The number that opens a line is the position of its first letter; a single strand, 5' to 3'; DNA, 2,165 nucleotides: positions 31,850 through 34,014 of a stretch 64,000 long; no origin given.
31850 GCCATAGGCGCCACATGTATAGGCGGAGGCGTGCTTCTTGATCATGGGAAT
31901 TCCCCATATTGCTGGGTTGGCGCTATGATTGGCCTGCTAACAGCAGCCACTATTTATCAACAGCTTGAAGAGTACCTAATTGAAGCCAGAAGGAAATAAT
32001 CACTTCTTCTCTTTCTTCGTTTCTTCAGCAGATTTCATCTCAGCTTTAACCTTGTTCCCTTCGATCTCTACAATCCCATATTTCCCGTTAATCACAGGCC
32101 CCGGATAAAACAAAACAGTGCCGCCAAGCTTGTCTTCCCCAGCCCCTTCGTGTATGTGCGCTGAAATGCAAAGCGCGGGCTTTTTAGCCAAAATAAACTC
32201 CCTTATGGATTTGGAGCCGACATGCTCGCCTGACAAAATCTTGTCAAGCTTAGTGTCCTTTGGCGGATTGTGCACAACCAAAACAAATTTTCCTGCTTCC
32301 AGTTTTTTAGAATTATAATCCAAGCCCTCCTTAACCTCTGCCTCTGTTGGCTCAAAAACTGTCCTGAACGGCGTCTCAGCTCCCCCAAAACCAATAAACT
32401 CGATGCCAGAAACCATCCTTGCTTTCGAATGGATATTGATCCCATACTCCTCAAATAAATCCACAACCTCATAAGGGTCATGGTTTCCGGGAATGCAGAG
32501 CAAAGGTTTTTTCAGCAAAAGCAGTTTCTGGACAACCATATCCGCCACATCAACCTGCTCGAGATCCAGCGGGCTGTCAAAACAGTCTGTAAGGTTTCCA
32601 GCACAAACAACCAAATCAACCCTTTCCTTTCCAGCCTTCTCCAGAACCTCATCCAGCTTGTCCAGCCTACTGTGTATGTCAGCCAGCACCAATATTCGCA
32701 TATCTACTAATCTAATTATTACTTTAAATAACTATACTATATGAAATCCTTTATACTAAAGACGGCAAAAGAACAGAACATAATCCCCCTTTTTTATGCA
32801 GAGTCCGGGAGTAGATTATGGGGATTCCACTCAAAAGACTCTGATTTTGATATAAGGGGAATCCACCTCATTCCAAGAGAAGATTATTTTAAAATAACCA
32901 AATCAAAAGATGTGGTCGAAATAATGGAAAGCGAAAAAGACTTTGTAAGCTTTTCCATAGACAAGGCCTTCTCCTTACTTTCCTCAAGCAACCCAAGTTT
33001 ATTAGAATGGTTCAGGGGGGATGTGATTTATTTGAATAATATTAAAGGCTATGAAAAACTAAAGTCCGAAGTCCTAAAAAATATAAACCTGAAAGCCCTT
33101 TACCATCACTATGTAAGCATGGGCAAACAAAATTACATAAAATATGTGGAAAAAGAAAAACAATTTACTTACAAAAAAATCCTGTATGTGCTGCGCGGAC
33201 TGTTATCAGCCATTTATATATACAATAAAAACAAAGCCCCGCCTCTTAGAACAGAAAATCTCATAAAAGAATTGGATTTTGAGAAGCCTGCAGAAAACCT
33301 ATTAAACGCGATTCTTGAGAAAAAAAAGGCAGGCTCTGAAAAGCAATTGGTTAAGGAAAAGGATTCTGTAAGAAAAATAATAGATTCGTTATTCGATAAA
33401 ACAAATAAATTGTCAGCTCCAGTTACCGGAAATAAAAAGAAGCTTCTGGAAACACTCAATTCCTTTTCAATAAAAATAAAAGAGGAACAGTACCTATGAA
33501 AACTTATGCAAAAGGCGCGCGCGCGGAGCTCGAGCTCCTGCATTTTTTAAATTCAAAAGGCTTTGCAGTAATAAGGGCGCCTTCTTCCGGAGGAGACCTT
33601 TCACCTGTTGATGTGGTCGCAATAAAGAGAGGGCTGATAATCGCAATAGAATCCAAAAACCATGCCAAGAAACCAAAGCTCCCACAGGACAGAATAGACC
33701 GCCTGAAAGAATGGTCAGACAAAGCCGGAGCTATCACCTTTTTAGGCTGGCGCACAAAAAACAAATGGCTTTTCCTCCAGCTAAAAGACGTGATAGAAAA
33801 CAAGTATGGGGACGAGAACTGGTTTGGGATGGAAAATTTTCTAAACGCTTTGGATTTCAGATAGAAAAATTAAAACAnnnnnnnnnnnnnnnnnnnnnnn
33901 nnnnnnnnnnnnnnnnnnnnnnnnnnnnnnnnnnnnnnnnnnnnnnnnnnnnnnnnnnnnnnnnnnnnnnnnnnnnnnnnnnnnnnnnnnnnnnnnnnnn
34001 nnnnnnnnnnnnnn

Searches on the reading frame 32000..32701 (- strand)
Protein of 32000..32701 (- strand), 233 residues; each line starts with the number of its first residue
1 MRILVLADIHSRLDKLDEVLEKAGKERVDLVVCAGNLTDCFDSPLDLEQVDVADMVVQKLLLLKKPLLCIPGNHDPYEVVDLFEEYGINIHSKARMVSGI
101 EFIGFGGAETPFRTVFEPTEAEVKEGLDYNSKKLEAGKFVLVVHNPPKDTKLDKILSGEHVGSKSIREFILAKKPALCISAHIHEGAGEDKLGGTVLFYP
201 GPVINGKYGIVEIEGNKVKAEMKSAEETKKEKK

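Call 9: search_protein_families(library=pfam, proteins=[window:32000-32701:-], max_evalue=0.001)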
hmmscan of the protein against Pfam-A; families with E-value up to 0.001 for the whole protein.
window:32000-32701:- (233 aa): 3 families
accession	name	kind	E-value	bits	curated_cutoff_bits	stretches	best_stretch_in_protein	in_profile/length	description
PF00149.33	Metallophos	-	2.7e-19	70.8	21.5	1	1-185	1-190/191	Calcineurin-like phosphoesterase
PF14582.11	Metallophos_3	-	7.2e-14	52.2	28.2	1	48-221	73-257/259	Metallophosphoesterase, calcineurin superfamily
PF12850.12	Metallophos_2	-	4.9e-12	46.6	27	1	1-204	1-136/154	Calcineurin-like phosphoesterase superfamily domain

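Call 56: search_protein_families(library=ncbifam, proteins=[window:32000-32701:-], max_evalue=0.001)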
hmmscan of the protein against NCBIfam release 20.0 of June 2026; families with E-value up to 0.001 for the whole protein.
window:32000-32701:- (233 aa): 3 families
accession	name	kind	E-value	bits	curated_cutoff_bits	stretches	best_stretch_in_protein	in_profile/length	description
TIGR00040.1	yfcE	subfamily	1.9e-06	28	56.25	1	1-78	1-64/158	YfcE family phosphodiesterase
TIGR00619.1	sbcd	subfamily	4.2e-05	23.5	77.65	1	14-80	26-91/252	exonuclease subunit SbcD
NF041030.1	Mre11_Halo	equivalog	0.00059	19.1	550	1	13-105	27-122/361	DNA double-strand break repair protein Mre11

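Call 62: search_solved_structures(query=window:32000-32701:-, max_evalue=0.01)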
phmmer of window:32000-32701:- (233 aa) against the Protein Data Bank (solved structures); distinct sequences matched with E-value up to 0.01: 8.
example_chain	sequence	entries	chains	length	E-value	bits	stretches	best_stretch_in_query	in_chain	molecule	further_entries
2yvt_A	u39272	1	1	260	7.8e-06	28.7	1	100-222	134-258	Hypothetical protein aq_1956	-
4o24_A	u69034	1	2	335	1.3e-05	27.9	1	15-101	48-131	Exonuclease, putative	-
2q8u_A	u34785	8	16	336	1.3e-05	27.9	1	15-101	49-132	Exonuclease, putative | Nuclease SbcCD subunit D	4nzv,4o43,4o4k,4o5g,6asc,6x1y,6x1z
3qg5_C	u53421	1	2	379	1.5e-05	27.7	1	15-101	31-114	Mre11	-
3thn_A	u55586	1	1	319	0.00014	24.6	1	15-101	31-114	Exonuclease, putative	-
3tho_B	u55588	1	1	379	0.00019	24.1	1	15-101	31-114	Exonuclease, putative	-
2kkn_A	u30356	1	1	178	0.0039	19.8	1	171-224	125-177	Uncharacterized protein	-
7dog_A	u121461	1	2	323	0.0068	19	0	16-116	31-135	Nuclease SbcCD subunit D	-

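Call 63: find_related_loci(query=window:32000-32701:-, collection=genome_contigs, flank=8000)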
Query window:32000-32701:- (233 aa) in genome_contigs; peptide patterns used: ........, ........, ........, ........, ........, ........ (x = any residue, [..] = any of these).
599 stretches matched a pattern (row limit reached: there are more); 107 encode a relative of the query (tblastn E <= 1e-3); the best 80 are kept; 80 distinct loci.
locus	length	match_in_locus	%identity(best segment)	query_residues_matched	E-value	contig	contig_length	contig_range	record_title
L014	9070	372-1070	75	1-233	5e-115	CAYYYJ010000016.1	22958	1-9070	MAG TPA_asm: uncultured archaeon isolate ERP125453_co1_55 genome assembly, contig: NODE_2065_length_22958_cov_35.613020,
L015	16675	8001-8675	55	1-223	3e-86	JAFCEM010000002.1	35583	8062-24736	MAG: Candidatus Aenigmatarchaeota archaeon isolate Meg22_1214_Bin_123 Meg22_1214_Bin_123_scaffold_5599, whole genome sho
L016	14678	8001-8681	54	1-229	2e-80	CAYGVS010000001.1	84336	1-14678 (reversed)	MAG TPA_asm: uncultured archaeon isolate ERP119294_co1_457 genome assembly, contig: NODE_263_length_84336_cov_8.136614,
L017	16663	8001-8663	56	1-223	1e-78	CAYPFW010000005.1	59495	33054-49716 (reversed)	MAG TPA_asm: uncultured archaeon isolate ERP125453_co1_90 genome assembly, contig: NODE_328_length_59495_cov_17.296097,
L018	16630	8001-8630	56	1-213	2e-76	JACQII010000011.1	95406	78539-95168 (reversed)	MAG: Candidatus Aenigmatarchaeota archaeon isolate NC_groundwater_1121_Ag_S-0.1um_63_48 S_p1_S3_coassembly_k141_1742041,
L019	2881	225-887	56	1-221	3e-77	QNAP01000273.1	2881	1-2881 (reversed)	MAG: Thermotogae bacterium isolate B41_G15 B41_Guay15_scaffold_21660, whole genome shotgun sequence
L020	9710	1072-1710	51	1-213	2e-69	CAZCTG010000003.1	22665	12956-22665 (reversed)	MAG TPA_asm: uncultured archaeon isolate SRP323688_co1_113 genome assembly, contig: NODE_3893_length_22665_cov_5.954180,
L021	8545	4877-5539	49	1-223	6e-65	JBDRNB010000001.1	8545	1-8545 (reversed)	MAG: Candidatus Aenigmatarchaeota archaeon isolate MEGAHIT-group-1.865 k141_12357783, whole genome shotgun sequence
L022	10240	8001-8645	38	1-222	4e-39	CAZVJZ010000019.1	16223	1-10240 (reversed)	MAG TPA_asm: uncultured Candidatus Bathyarchaeia archaeon isolate binchicken_co133_1 genome assembly, contig: NODE_2348_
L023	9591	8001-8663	37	1-223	8e-34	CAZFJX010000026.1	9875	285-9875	MAG TPA_asm: uncultured Desulfurococcales archaeon isolate SRP141552_co1_29 genome assembly, contig: NODE_3365_length_98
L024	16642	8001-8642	34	1-214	1e-31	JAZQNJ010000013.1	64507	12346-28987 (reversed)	MAG: Treponema sp. isolate T1900045246_TH20190016.MAGScoT_cleanbin_000046 SGB_5637_k141_4053941, whole genome shotgun se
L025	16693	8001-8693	34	1-232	6e-32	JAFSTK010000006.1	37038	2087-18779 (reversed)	MAG: Treponema sp. isolate RGIG3457 Goat_Rumen.Co__c64621, whole genome shotgun sequence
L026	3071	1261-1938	32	1-226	8e-32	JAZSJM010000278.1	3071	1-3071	MAG: Treponema sp. isolate T1900044564_TS20190030.MAGScoT_cleanbin_000078 SGB_391_k141_2416584, whole genome shotgun seq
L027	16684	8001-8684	35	1-232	2e-31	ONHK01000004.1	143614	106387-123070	uncultured Treponema sp. isolate RUG314 genome assembly, contig: scaffold_81, whole genome shotgun sequence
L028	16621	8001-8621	35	1-213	1e-31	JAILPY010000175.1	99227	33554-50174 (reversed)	MAG: Treponema sp. isolate RUI344 k141_11584065_flag=1_multi=14.6599_len=99227, whole genome shotgun sequence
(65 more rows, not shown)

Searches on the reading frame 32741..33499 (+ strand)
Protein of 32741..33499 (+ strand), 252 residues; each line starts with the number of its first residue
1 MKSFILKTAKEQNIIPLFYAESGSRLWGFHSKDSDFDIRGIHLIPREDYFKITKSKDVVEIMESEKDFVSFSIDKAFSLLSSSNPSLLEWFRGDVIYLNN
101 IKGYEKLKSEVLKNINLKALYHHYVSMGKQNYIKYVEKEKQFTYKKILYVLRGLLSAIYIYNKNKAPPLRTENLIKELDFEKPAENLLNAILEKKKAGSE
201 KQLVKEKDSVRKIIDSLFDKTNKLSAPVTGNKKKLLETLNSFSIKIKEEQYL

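Call 9: search_protein_families(library=pfam, proteins=[window:32741-33499:+], max_evalue=0.001)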
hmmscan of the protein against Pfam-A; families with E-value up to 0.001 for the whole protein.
window:32741-33499:+ (252 aa): 1 family
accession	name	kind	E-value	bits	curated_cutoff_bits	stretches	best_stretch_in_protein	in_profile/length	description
PF10127.15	RlaP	-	4.7e-54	184.1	23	1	9-243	13-247/249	RNA repair pathway DNA polymerase beta family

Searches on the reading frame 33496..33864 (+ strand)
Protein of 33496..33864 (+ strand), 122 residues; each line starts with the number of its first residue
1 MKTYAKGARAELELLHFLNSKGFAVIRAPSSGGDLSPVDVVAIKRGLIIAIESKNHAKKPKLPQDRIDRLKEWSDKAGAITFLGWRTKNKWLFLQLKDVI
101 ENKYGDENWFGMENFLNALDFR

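Call 9: search_protein_families(library=pfam, proteins=[window:33496-33864:+], max_evalue=0.001)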
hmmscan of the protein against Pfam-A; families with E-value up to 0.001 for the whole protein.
window:33496-33864:+ (122 aa): 1 family
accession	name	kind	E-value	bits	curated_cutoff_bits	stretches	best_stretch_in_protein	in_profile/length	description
PF01870.24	Hjc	-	1.6e-19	70.1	21.1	1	10-97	2-92/93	Archaeal holliday junction resolvase (hjc)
